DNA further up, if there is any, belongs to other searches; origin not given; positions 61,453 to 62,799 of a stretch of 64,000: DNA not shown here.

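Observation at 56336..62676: Seven translationally coupled genes: orphan P-loop protein, atypical ABC half-transporter and five exported proteins including an isoaspartyl peptidase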

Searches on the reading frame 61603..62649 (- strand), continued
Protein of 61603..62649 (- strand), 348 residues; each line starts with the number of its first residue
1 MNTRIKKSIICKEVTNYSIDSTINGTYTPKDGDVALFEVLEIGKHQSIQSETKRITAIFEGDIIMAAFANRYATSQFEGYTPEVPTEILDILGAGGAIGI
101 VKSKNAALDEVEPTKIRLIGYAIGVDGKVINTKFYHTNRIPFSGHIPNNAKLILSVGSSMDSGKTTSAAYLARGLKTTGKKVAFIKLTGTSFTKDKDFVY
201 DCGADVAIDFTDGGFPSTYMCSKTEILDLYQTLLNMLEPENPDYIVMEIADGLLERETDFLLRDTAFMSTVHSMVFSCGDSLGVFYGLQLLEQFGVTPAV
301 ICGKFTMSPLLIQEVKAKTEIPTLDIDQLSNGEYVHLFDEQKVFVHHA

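Call 53: search_protein_families(library=ncbifam, proteins=[P0230, P0243, P0151, L098:9527-10405:+, L093:4200-4799:-, L165:6042-7226:+, L093:2603-3376:+, L111:12012-13565:+, P0158, L025:13113-13679:+], max_evalue=0.01)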
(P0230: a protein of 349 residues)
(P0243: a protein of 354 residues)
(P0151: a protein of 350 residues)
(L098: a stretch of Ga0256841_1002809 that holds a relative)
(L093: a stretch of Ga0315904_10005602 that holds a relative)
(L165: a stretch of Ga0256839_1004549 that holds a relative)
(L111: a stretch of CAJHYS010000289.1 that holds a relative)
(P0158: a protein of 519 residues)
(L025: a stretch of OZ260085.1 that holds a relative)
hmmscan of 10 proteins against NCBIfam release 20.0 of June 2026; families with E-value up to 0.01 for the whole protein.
P0230 (349 aa): 1 family
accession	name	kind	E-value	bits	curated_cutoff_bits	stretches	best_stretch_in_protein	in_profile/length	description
NF011056.0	PRK14489.1-1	equivalog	0.0057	15.8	379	1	139-239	189-292/363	bifunctional molybdenum cofactor guanylyltransferase MobA/molybdopterin-guanine dinucleotide biosynthesis adaptor protein MobB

P0243 (354 aa): 4 families
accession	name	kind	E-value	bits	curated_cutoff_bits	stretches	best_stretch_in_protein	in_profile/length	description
TIGR00176.1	mobB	equivalog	0.00015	21.8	76.2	1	157-253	1-96/155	molybdopterin-guanine dinucleotide biosynthesis protein B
NF002204.1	PRK01077.1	equivalog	0.00074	18.5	254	1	157-258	3-91/420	cobyrinic acid a,c-diamide synthase CobB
NF011056.0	PRK14489.1-1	equivalog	0.0016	17.6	379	1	149-225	195-277/363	bifunctional molybdenum cofactor guanylyltransferase MobA/molybdopterin-guanine dinucleotide biosynthesis adaptor protein MobB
NF001989.1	PRK00784.1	equivalog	0.0047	15.6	273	1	157-187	2-32/480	cobyric acid synthase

P0151 (350 aa): 0 families

L098:9527-10405:+ (292 aa): 6 families
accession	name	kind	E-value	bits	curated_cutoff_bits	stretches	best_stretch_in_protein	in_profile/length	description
NF050058.1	e_dPHAscl_type1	hypoth_equivalog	2.4e-12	46.9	150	1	22-151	7-140/276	extracellular catalytic domain type 1 short-chain-length polyhydroxyalkanoate depolymerase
TIGR01250.1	pro_imino_pep_2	subfamily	1.2e-05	25.1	167.65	1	40-148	28-129/288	proline iminopeptidase-family hydrolase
TIGR03695.1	menH_SHCHC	equivalog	8.5e-05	22.1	208.55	1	38-148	3-104/252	2-succinyl-6-hydroxy-2,4-cyclohexadiene-1-carboxylate synthase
TIGR01840.1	esterase_phb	subfamily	0.00054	19.5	107.85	1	28-143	4-123/213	PHB depolymerase family esterase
NF045632.1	hydroxlase_HsaD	equivalog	0.0063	15.5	400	1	33-149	30-139/290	4,5:9,10-diseco-3-hydroxy-5,9,17-trioxoandrosta-1(10),2-diene-4-oate hydrolase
NF050057.1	e_dPHAmcl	equivalog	0.0068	15.7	270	0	113-157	136-180/252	extracellular medium-chain-length polyhydroxyalkanoate depolymerase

L093:4200-4799:- (199 aa): 1 family
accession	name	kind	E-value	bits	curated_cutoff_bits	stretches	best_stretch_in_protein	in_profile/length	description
NF033391.2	lipid_A_LpxO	equivalog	4.7e-05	22.6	500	1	97-176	140-218/297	lipid A hydroxylase LpxO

L165:6042-7226:+ (394 aa): 0 families

L093:2603-3376:+ (257 aa): 2 families
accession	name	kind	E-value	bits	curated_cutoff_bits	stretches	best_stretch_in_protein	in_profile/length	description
NF052375.1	antisigma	equivalog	4.1e-06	27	100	1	14-155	6-140/217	anti-sigma factor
NF010501.0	PRK13920.1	subfamily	8e-05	22.4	225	1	8-125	6-110/213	putative anti-sigmaE protein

L111:12012-13565:+ (517 aa): 6 families
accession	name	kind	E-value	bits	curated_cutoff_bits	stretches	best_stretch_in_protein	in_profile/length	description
TIGR03921.1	T7SS_mycosin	equivalog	3.7e-36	125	278.75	1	254-507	8-281/353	type VII secretion-associated serine protease mycosin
NF049966.1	QH_SP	equivalog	9.2e-20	70.9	165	1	262-492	1-215/219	subtilisin-like serine protease QhpE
TIGR03895.1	protease_PatA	subfamily_domain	9.3e-16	57.7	421.05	1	299-467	1-175/606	PatA/PatG family cyanobactin maturation protease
NF033595.1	denti_PrtP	equivalog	4.1e-12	45.5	300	1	360-466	342-454/606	dentilisin complex serine proteinase subunit PrtP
NF051851.1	AtpSerPepEprS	equivalog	5.2e-05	21.4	1700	1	407-469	254-318/988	autotransporter serine peptidase EprS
NF042956.1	IteS_antiphage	equivalog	0.00017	20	900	0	436-477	478-517/747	S8 family anti-phage peptidase IteS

P0158 (519 aa): 32 families (the best 25 are shown)
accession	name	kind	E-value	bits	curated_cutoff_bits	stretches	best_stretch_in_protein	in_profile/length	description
NF001965.0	PRK00742.1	subfamily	3.3e-15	56.2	293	1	4-119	3-110/357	chemotaxis-specific protein-glutamate methyltransferase CheB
NF052445.1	RespRegMctR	equivalog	7.9e-14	51.5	300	1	5-116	2-104/205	two-component system response regulator MctR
NF007935.0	PRK10651.1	equivalog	1e-10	41.2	250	1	3-126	5-119/216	two-component system response regulator NarL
NF008677.0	PRK11697.1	equivalog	1.1e-10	41.2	246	1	5-127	2-112/238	two-component system response regulator BtsR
TIGR02875.1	spore_0_A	equivalog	2.4e-10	40.1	200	1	4-125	2-116/262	sporulation transcription factor Spo0A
NF011896.0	PRK15369.1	equivalog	4.3e-10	39.6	242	1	5-117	4-107/211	two component system response regulator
NF041367.1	CheY_Halo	equivalog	6.9e-10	39.3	200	1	7-123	1-106/114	chemotaxis protein CheY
NF047785.1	respo_reg_MadR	equivalog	1e-09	38.1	300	1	6-97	2-87/209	MadR family response regulator transcription factor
NF007419.0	PRK09958.1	equivalog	1.7e-09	37.5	251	1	28-122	23-108/204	acid-sensing system DNA-binding response regulator EvgA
NF007018.1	PRK09483.1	equivalog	6.1e-09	35.8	280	1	6-121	3-109/217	UvrY/SirA/GacA family response regulator transcription factor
NF009206.0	PRK12555.1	subfamily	1.5e-08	34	342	1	7-88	3-75/340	chemotaxis-specific protein-glutamate methyltransferase CheB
NF051870.1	NAssimRespRegNtrX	equivalog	4.3e-07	29.2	600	1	7-123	4-111/452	nitrogen assimilation response regulator NtrX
TIGR01818.1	ntrC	equivalog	3.4e-06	26.1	558.6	1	7-142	1-125/463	nitrogen regulation protein NR(I)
NF045944.1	ResRegRpaBCyano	equivalog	2.2e-05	24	330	1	9-121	2-105/229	response regulator transcription factor RpaB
NF008098.0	PRK10840.1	equivalog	3.7e-05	23.3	235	1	4-94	3-87/216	response regulator transcription factor RcsB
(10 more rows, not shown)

L025:13113-13679:+ (188 aa): 2 families
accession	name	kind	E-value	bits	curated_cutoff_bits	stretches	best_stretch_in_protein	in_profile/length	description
NF041261.1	RHS_core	equivalog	0.0026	15.6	2000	1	50-167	492-591/1261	RHS element core protein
TIGR01643.1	YD_repeat_2x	repeat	0.0047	17.4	15.8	0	123-146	12-35/42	YD repeat-containing protein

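Call 54: search_solved_structures(query=L098:9527-10405:+, max_evalue=0.01, show_alignments=2)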
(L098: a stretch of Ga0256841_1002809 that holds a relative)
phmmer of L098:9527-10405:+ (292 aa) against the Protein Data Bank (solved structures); distinct sequences matched with E-value up to 0.01: 5.
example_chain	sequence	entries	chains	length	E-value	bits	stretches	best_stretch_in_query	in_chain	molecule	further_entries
3d0k_A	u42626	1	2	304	8.1e-24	87.3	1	28-249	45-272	Putative poly(3-hydroxybutyrate) depolymerase LpqC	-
9o7u_A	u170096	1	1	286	1.2e-19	73.6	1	33-252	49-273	Poly(Aspartic acid) hydrolase-1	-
6ve6_A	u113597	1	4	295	8.7e-16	60.9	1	23-218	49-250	Poly(Aspartic acid) hydrolase-1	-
4ns4_A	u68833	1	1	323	0.007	18.5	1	43-161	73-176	Alpha/beta hydrolase fold protein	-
7on8_A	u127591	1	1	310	0.0087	18.2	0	98-146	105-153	SAKe6AR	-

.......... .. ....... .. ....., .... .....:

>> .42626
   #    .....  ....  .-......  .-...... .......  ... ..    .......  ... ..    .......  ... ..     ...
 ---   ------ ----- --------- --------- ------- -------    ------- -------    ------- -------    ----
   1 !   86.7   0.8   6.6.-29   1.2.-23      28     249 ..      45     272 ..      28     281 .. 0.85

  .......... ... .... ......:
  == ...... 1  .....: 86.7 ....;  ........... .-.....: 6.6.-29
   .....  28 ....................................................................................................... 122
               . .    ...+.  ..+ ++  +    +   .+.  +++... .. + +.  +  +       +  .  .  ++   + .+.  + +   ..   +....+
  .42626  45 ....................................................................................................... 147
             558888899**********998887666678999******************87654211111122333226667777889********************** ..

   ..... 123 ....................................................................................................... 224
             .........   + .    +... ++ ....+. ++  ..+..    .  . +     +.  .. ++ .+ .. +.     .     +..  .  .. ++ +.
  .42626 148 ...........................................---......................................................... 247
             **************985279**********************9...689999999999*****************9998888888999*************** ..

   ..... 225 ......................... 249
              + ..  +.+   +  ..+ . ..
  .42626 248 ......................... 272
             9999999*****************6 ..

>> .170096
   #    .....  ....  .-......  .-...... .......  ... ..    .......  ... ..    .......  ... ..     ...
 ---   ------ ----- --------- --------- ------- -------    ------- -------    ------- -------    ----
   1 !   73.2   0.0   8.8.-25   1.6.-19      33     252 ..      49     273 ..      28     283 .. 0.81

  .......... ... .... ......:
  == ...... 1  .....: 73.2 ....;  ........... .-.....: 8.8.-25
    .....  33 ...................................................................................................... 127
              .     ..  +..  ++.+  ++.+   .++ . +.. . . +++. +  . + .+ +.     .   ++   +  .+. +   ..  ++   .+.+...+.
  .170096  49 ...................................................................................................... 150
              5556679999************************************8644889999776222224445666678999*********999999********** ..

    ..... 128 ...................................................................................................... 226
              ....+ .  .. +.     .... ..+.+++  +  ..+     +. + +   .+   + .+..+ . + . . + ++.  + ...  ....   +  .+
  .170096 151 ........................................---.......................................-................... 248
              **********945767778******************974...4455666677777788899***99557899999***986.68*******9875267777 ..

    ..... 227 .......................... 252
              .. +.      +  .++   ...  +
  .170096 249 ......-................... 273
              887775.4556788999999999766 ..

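Call 86: search_protein_families(library=padloc, proteins=[window:61603-62649:-, L025:13113-13679:+], max_evalue=0.001)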
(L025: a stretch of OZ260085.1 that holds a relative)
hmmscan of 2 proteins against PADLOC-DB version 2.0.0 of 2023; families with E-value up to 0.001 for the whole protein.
window:61603-62649:- (348 aa): 0 families

L025:13113-13679:+ (188 aa): 0 families

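Call 88: search_protein_families(library=pfam, proteins=[L108:11008-12369:+, L112:5101-7425:+, L119:10685-12940:+, L121:7740-9620:+, L121:9642-10523:+, L121:11470-12708:+, L147:12883-15162:+, L160:11733-13202:+, L100:6459-7670:+, L100:13007-14746:+], max_evalue=0.001)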
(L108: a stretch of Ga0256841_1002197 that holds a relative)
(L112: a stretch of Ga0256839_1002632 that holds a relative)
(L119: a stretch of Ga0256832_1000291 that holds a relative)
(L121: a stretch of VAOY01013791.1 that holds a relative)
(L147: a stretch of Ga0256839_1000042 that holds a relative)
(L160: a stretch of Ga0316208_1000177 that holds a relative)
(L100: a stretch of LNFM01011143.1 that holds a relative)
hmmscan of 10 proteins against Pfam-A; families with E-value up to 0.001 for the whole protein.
L108:11008-12369:+ (453 aa): 3 families
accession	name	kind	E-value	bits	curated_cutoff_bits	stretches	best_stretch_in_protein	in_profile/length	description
PF13437.12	HlyD_3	-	1.4e-18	68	22.2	1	306-408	2-96/106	HlyD family secretion protein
PF16576.10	HlyD_D23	-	3.4e-08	33.5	30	1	272-373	78-176/214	Barrel-sandwich domain of CusB or HlyD membrane-fusion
PF13533.13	Biotin_lipoyl_2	-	0.00046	20.4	29.8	0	82-104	9-31/32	Biotin-lipoyl like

L112:5101-7425:+ (774 aa): 11 families
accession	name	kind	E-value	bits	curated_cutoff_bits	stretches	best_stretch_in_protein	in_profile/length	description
PF02421.24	FeoB_N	-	1.3e-60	203.9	27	1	20-175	2-154/156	Ferrous iron transport protein B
PF07670.19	Gate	-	5.7e-43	146.1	29.6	2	364-457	3-103/104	Nucleoside recognition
PF01926.29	MMR_HSR1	-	6.8e-21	74.9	21.9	1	21-135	2-113/113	50S ribosome-binding GTPase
PF07664.17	FeoB_C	-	1.3e-16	60.5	26.6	1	467-518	1-53/54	Ferrous iron transport protein B C terminus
PF00009.33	GTP_EFTU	-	1.5e-08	34.9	26.5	1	21-179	6-184/188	Elongation factor Tu GTP binding domain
PF09439.16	SRPRB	-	1.8e-07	31.1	25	1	22-125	7-98/178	Signal recognition particle receptor beta subunit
PF03193.22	RsgA_GTPase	-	5.1e-06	26.9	30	0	109-178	39-105/174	RsgA GTPase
PF00350.29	Dynamin_N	-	2e-05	25.1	27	0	60-135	96-167/168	Dynamin family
PF03029.23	ATP_bind_1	-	4.9e-05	23.7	27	1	64-146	90-176/240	Conserved hypothetical ATP binding protein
PF00071.28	Ras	-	6.6e-05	23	21.6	1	20-173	1-152/162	Ras family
PF10662.15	PduV-EutP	-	0.0009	19.5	21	0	20-177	3-141/143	Ethanolamine utilisation - propanediol utilisation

L119:10685-12940:+ (751 aa): 6 families
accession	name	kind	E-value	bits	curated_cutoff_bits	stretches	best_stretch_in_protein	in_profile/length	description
PF08443.16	RimK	-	1.7e-08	34.8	21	1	250-352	3-106/188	RimK-like ATP-grasp domain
PF02786.22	CPSase_L_D2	-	1.3e-06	28.6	19.8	1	250-332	1-90/211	Carbamoyl-phosphate synthase L chain, ATP binding domain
PF07478.18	Dala_Dala_lig_C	-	5.4e-06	26.5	24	1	275-343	26-94/204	D-ala D-ala ligase C-terminus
PF02655.19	ATP-grasp_3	-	1.5e-05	25.5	23.2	0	248-342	1-80/160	ATP-grasp domain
PF13549.11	ATP-grasp_5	-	0.00033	20.5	27.6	0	249-321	10-87/221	ATP-grasp domain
PF02955.21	GSH-S_ATP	-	0.00075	19.4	23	0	286-353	32-104/175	Prokaryotic glutathione synthetase, ATP-grasp domain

L121:7740-9620:+ (626 aa): 3 families
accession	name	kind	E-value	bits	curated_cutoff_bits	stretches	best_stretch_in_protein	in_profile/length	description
PF02784.22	Orn_Arg_deC_N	-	1.2e-43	149.8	23.4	1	82-340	7-247/247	Pyridoxal-dependent decarboxylase, pyridoxal binding domain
PF17810.6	Arg_decarb_HB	-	4e-26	91.5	23.3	1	370-448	6-84/84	Arginine decarboxylase helical bundle domain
PF17944.6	Arg_decarbox_C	-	3.4e-10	40.7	23.3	1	575-624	1-51/51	Arginine decarboxylase C-terminal helical extension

L121:9642-10523:+ (293 aa): 1 family
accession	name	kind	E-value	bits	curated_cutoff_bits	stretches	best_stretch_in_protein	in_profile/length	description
PF01553.26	Acyltransferase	-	1.2e-17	64.4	23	1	68-216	1-123/132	Acyltransferase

L121:11470-12708:+ (412 aa): 1 family
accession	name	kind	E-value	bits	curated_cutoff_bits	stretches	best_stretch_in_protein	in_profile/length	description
PF00924.24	MS_channel_2nd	-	3.2e-15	56.4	20.2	1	190-258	1-67/68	Mechanosensitive ion channel, beta-domain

L147:12883-15162:+ (759 aa): 0 families

L160:11733-13202:+ (489 aa): 0 families

L100:6459-7670:+ (403 aa): 1 family
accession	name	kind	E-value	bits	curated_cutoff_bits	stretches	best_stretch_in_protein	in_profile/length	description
PF18914.6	DUF5666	-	5.4e-39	132.7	27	4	109-172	2-60/60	Domain of unknown function (DUF5666)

L100:13007-14746:+ (579 aa): 1 family
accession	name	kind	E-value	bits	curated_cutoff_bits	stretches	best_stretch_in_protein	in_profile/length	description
PF00266.25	Aminotran_5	-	3.3e-37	128.8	21.5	1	160-434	93-349/371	Aminotransferase class-V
